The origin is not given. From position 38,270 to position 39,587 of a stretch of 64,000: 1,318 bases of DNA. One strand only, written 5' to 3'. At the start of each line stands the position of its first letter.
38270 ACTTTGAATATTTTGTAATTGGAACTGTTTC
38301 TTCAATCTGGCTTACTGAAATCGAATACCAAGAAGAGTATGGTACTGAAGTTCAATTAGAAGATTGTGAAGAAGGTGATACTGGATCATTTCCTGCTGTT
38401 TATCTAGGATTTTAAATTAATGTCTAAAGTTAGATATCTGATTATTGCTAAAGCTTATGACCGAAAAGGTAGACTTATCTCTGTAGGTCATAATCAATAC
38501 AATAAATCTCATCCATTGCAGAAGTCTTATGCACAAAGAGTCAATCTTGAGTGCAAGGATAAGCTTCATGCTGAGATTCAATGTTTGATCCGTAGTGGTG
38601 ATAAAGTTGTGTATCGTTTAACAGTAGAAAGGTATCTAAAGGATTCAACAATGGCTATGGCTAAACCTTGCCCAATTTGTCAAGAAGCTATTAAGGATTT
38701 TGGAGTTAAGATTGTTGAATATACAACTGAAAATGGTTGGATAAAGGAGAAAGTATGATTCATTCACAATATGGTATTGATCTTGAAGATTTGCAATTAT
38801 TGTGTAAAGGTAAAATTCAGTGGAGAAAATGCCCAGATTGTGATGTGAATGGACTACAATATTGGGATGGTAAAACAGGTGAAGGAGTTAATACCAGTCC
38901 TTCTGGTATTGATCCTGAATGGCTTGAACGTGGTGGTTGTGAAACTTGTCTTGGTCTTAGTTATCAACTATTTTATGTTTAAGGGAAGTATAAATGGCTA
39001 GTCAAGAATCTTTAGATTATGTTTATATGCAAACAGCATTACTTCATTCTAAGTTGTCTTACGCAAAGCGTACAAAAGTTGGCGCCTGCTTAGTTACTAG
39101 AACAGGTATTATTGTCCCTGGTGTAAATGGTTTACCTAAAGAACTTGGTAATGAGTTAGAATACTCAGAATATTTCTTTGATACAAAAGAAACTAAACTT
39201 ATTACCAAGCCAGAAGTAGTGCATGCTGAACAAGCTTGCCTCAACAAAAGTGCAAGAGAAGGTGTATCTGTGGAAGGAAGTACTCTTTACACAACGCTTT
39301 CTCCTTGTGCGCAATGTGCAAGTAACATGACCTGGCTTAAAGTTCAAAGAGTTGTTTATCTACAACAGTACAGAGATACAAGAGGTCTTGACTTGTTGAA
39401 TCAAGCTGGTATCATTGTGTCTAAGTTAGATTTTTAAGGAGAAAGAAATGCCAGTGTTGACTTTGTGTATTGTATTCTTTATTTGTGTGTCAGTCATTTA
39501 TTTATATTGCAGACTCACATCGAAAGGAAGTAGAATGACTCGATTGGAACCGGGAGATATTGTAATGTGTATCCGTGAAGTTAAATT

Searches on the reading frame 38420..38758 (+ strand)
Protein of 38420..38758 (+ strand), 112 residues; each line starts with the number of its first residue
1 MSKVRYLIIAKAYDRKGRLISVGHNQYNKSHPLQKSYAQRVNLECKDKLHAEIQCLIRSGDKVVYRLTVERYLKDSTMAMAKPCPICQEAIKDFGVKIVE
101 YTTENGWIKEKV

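Call 4: search_protein_families(library=pfam, proteins=[window:38420-38758:+], max_evalue=0.01)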
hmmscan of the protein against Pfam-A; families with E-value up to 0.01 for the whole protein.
window:38420-38758:+ (112 aa): 2 families
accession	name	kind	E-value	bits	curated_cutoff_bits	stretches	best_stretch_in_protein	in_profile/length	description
PF00383.29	dCMP_cyt_deam_1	-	4.6e-06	26.9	25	1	15-101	33-100/102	Cytidine and deoxycytidylate deaminase zinc-binding region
PF14437.12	MafB19-deam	-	0.0026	18.1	27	1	15-105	31-103/142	MafB19-like deaminase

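Call 5: search_protein_families(library=phrogs, proteins=[window:38420-38758:+], max_evalue=0.001)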
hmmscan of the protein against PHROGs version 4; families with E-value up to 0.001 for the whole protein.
window:38420-38758:+ (112 aa): 2 families
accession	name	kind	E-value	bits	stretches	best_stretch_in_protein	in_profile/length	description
phrog_174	-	DNA, RNA and nucleotide metabolism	2.3e-12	48.2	1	16-105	146-227/384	dCMP deaminase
phrog_18355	-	DNA, RNA and nucleotide metabolism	8.2e-07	30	1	48-105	2-51/52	deoxycytidinylate deaminase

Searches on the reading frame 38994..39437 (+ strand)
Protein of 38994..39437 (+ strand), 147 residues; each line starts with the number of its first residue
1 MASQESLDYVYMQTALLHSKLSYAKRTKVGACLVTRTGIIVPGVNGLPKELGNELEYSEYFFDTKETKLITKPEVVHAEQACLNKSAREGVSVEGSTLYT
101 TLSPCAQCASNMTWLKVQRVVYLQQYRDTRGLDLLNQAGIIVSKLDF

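Call 4: search_protein_families(library=pfam, proteins=[window:38994-39437:+], max_evalue=0.01)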
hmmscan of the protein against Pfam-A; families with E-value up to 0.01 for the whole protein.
window:38994-39437:+ (147 aa): 11 families
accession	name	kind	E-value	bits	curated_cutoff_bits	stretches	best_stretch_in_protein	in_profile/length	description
PF00383.29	dCMP_cyt_deam_1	-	9.5e-20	70.8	25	1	9-123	5-101/102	Cytidine and deoxycytidylate deaminase zinc-binding region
PF14437.12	MafB19-deam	-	6.3e-07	29.8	27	1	11-128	7-105/142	MafB19-like deaminase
PF08210.17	APOBEC_N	-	9.1e-05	23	25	1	70-119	40-93/170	APOBEC-like N-terminal domain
PF18750.7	SNAD4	-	0.00026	21.5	27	1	74-114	30-73/130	Secreted Novel AID/APOBEC-like Deaminase 4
PF18778.7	NAD1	-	0.00053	20.6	27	1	73-114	47-92/175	Novel AID APOBEC clade 1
PF18772.7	APOBEC2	-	0.0013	19.2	26.8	1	73-114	47-91/175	APOBEC2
PF18771.7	APOBEC3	-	0.0018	18.8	27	1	65-121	20-80/137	APOBEC3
PF14439.12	Bd3614-deam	-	0.0025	18.2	38.5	1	74-124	33-90/113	Bd3614-like deaminase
PF18785.7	Inv-AAD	-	0.0028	17.9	26.5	0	75-125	24-82/129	Invertebrate-AID/APOBEC-deaminase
PF14440.12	XOO_2897-deam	-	0.004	17.7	27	1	72-115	25-72/101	Xanthomonas XOO_2897-like deaminase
PF18782.7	NAD2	-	0.0095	16.5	27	0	64-123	42-106/179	Novel AID APOBEC clade 2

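Call 5: search_protein_families(library=phrogs, proteins=[window:38994-39437:+], max_evalue=0.001)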
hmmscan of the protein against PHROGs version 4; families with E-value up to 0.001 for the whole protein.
window:38994-39437:+ (147 aa): 6 families
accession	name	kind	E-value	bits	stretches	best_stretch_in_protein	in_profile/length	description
phrog_174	-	DNA, RNA and nucleotide metabolism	7.7e-38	132.1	1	2-146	111-248/384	dCMP deaminase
phrog_20648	-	DNA, RNA and nucleotide metabolism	1.8e-14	54.7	1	11-142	10-137/311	dCMP deaminase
phrog_9198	-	unknown function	5.6e-10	39.5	1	70-138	380-449/531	-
phrog_2369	-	DNA, RNA and nucleotide metabolism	3.9e-09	37.9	1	18-131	16-132/195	dCMP deaminase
phrog_8118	-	unknown function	4.8e-06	26.5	1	74-127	476-530/577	-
phrog_18355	-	DNA, RNA and nucleotide metabolism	5.9e-05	24.1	1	76-124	3-49/52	deoxycytidinylate deaminase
